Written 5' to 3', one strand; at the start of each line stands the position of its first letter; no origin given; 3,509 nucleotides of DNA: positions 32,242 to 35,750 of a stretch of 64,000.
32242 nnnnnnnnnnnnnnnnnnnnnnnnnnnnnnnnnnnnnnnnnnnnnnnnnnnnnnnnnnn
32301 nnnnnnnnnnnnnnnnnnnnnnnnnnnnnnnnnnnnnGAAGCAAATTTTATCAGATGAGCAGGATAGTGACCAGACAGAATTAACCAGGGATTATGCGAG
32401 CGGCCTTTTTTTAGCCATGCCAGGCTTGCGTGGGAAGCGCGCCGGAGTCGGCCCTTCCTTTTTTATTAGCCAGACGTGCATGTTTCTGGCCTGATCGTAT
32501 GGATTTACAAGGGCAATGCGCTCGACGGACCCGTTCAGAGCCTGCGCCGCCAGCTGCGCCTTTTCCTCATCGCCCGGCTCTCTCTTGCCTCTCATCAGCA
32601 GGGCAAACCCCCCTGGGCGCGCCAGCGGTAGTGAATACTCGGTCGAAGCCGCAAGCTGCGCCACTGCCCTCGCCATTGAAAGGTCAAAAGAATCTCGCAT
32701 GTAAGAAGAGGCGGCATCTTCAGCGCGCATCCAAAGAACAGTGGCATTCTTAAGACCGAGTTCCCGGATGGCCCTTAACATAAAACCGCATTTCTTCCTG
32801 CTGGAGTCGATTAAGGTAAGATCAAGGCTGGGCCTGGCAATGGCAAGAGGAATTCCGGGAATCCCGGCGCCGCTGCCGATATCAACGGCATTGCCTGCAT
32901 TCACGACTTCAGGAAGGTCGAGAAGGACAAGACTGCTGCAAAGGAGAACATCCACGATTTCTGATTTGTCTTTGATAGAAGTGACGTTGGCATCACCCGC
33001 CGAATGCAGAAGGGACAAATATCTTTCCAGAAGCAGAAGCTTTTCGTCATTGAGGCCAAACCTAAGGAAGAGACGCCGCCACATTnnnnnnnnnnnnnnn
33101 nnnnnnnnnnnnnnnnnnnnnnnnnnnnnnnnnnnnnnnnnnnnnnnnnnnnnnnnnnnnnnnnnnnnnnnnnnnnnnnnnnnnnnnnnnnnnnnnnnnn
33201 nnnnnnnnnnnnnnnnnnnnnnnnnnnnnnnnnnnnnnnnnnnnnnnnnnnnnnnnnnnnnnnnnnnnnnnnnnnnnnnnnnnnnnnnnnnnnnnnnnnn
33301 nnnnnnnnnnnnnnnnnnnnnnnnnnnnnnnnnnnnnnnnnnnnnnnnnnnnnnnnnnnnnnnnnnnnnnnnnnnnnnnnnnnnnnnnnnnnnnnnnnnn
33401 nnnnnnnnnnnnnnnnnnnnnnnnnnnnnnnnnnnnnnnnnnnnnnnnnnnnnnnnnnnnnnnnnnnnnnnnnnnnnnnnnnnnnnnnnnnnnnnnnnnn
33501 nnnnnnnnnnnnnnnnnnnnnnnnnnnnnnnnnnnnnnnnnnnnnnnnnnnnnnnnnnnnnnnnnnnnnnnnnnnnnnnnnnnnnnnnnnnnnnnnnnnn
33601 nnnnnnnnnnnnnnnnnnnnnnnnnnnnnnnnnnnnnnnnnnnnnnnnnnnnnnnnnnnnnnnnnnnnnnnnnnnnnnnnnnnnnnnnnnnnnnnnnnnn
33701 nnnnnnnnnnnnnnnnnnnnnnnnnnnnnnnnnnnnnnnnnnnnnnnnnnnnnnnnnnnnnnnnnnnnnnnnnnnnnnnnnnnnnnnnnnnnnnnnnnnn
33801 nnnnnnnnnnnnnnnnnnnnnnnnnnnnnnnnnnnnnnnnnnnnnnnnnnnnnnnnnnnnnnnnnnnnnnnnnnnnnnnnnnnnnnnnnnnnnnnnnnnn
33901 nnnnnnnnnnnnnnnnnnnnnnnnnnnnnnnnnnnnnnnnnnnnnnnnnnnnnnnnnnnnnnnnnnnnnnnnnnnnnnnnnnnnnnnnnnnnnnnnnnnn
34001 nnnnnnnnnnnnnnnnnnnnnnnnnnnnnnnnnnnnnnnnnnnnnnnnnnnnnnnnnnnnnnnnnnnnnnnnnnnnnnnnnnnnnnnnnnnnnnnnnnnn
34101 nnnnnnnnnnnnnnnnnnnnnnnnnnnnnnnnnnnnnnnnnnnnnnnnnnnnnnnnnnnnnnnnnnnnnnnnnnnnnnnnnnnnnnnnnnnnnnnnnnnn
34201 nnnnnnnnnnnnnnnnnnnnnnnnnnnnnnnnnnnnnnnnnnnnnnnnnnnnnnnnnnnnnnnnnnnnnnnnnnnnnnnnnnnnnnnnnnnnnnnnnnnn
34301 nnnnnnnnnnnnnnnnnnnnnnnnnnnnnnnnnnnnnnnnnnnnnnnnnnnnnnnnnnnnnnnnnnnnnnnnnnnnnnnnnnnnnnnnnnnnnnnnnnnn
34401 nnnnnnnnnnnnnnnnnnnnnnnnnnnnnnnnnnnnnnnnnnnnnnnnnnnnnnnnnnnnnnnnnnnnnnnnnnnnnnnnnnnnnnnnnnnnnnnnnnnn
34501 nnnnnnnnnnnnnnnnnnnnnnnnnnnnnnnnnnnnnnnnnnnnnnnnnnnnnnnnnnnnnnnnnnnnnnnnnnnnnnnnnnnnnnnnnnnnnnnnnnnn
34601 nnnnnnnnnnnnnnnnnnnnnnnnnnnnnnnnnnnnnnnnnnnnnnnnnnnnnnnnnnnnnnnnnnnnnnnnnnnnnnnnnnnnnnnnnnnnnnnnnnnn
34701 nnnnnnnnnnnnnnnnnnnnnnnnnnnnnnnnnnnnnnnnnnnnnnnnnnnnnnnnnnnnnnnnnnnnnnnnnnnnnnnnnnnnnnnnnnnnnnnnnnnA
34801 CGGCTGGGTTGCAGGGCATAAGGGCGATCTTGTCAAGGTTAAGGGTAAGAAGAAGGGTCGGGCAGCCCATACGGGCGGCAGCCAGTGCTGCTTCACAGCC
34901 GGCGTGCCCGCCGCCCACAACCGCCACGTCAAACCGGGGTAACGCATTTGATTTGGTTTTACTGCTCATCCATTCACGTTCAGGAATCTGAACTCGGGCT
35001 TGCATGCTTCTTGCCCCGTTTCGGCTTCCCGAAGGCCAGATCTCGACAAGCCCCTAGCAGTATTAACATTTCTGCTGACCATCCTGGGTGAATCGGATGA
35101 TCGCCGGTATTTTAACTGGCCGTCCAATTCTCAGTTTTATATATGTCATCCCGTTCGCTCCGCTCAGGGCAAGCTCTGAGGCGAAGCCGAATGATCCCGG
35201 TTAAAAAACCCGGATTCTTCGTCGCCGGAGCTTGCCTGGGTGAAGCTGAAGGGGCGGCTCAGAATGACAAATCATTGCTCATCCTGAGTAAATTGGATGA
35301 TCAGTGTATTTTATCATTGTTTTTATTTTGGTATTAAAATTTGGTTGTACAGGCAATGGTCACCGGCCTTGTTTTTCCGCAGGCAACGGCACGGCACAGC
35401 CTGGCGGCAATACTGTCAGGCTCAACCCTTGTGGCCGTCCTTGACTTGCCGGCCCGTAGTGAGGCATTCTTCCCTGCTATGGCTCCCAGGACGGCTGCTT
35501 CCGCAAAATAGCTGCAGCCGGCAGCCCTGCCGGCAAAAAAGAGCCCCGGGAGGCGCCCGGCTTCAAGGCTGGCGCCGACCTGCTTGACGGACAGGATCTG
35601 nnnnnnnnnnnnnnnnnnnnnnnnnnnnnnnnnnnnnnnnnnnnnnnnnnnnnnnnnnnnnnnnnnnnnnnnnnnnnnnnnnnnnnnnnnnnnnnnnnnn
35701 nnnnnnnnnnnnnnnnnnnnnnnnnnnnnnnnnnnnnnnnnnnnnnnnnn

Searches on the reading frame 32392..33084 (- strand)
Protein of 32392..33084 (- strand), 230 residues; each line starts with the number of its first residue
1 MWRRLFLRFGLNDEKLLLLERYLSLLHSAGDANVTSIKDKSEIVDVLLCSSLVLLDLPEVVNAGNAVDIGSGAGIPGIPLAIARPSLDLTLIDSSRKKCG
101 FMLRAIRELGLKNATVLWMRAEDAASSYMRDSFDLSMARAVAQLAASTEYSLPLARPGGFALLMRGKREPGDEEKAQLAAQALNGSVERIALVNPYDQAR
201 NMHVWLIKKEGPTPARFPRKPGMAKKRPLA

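Call 8: search_protein_families(library=pfam, proteins=[window:32392-33084:-])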
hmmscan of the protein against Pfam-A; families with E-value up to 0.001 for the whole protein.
window:32392-33084:- (230 aa): 3 families
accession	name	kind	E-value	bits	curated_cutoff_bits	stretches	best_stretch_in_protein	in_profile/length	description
PF02527.21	GidB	-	4.8e-37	127.5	27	1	19-190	5-173/184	rRNA small subunit methyltransferase G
PF13847.12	Methyltransf_31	-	1.5e-05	25.2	27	1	65-148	6-90/145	Methyltransferase domain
PF05175.20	MTS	-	3.3e-05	24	23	1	50-134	20-100/170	Methyltransferase small domain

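Call 25: find_encoding_contigs(protein=window:32392-33084:-, flank=10000, max_places=10)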
Protein window:32392-33084:- (230 aa): 3 contigs read that carry it; 3 places shown.
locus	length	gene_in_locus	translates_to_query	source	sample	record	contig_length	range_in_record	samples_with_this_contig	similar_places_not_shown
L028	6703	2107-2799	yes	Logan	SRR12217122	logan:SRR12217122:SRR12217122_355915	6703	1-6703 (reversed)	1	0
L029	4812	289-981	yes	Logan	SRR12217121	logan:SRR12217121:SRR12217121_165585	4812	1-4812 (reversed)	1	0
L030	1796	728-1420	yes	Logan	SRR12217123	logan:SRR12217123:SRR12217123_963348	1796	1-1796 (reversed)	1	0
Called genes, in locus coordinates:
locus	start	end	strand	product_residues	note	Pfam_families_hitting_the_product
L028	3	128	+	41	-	?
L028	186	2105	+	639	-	PF01134:GIDA, PF12831:FAD_oxidored (weak), PF21680:GIDA_C_1st, PF13932:SAM_GIDA_C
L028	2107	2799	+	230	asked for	PF02527:GidB, PF13847:Methyltransf_31 (weak)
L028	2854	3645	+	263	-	PF00142:Fer4_NifH (faint), PF01656:CbiA, PF02374:ArsA_ATPase (faint), PF06564:CBP_BcsQ, PF09140:MipZ, PF10609:ParA, PF13614:AAA_31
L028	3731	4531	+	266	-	PF02195:ParB_N, PF17762:HTH_ParB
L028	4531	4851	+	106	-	PF03259:Robl_LC7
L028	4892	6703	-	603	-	?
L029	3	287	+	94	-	?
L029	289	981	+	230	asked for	PF02527:GidB, PF13847:Methyltransf_31 (weak)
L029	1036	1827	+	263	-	PF00142:Fer4_NifH (faint), PF01656:CbiA, PF02374:ArsA_ATPase (faint), PF06564:CBP_BcsQ, PF09140:MipZ, PF10609:ParA, PF13614:AAA_31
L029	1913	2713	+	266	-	PF02195:ParB_N, PF17762:HTH_ParB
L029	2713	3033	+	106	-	PF03259:Robl_LC7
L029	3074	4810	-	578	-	?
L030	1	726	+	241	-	?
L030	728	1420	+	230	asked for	PF02527:GidB, PF13847:Methyltransf_31 (weak)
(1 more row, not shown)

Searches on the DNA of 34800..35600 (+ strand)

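Call 7: search_rna_families(source=window, start=34800, end=35600, threshold=evalue, max_evalue=10)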
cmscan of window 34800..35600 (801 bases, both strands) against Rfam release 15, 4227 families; matches with E-value up to 10: 9.
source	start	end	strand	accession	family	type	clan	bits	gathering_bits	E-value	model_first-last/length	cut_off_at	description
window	35052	35142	+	RF00033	MicF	Gene; antisense;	-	18.4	79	6.9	1-94/94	no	MicF RNA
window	35456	35533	-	RF02989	gntR-DTE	Gene; sRNA;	-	17.7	63.6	1.3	1-119/119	no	gntR-DTE RNA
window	35265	35345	+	RF00460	U1A_PIE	Cis-reg;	-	16.2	50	3.6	1-74/74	no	U1A polyadenylation inhibition element (PIE)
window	35161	35244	+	RF03550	mir-31_2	Gene; miRNA;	-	15.7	97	5.9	1-83/83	no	mir-31_2 microRNA precursor family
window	35275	35356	-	RF01160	sn2841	Gene; snRNA; snoRNA; CD-box;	-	15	45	6.2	1-72/72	no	Small nucleolar RNA sn2841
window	35275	35340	+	RF02108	DLEU2_4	Gene; lncRNA;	-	14.4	40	4.1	1-58/58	no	Deleted in lymphocytic leukemia 2 conserved region 4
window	34856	34889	+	RF02806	PyrR208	Gene; snRNA; snoRNA; HACA-box;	-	13.4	64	7.4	4-38/60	no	Pyrobaculum sRNA 208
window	35413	35567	+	RF00457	IRES_mnt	Cis-reg; IRES;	-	10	100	7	1-203/203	no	Mnt IRES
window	35395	35600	+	RF01877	MIAT_exon5_3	Gene; lncRNA;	-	7.9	90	2.4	1-243/382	3'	Myocardial infarction associated transcript exon 5 conserved region 3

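Call 33: search_dna_similar(query=window:34970-35345:+, collection=plasmids, mode=distant, max_evalue=1)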
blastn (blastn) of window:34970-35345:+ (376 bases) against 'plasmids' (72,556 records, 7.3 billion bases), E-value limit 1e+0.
Records with a match: 1; places in all: 1; records where one place covers at least 80% of the query: 0.
Best place of each record, by identity: 80-90% 1.
By first word of the organism name: Aeromonas 1.
By predicted mobility (MOB-suite, as given by PLSDB): non-mobilizable 1.
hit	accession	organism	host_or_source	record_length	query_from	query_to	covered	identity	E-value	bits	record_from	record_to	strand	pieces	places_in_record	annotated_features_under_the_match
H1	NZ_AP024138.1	Aeromonas caviae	-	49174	143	178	10%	88.9%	1e-1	45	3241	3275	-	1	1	hypothetical protein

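Call 34: search_dna_similar(query=window:34970-35345:+, collection=phages, mode=distant, max_evalue=1)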
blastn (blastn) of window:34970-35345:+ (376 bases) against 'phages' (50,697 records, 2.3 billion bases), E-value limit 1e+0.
Records with a match: 1; places in all: 1; records where one place covers at least 80% of the query: 0.
Best place of each record, by identity: 90-95% 1.
By first word of the organism name: Bacteroides 1.
By host as written in the record: Bacteroides salyersiae BG8 1.
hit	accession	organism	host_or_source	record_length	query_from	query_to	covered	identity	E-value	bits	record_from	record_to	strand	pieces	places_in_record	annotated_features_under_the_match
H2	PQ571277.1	Bacteroides phage BS-TP4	Bacteroides salyersiae BG8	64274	340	371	9%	90.6%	1e-1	43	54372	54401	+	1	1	DNA binding protein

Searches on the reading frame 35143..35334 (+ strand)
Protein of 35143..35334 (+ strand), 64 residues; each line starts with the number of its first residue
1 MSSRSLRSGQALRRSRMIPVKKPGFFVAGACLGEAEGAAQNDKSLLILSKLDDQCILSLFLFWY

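Call 31: find_homologous_proteins(query=window:35143-35334:+, max_evalue=10)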
Query seq(64 aa): no candidate shares three 5-residue words with the query. No homologue found.
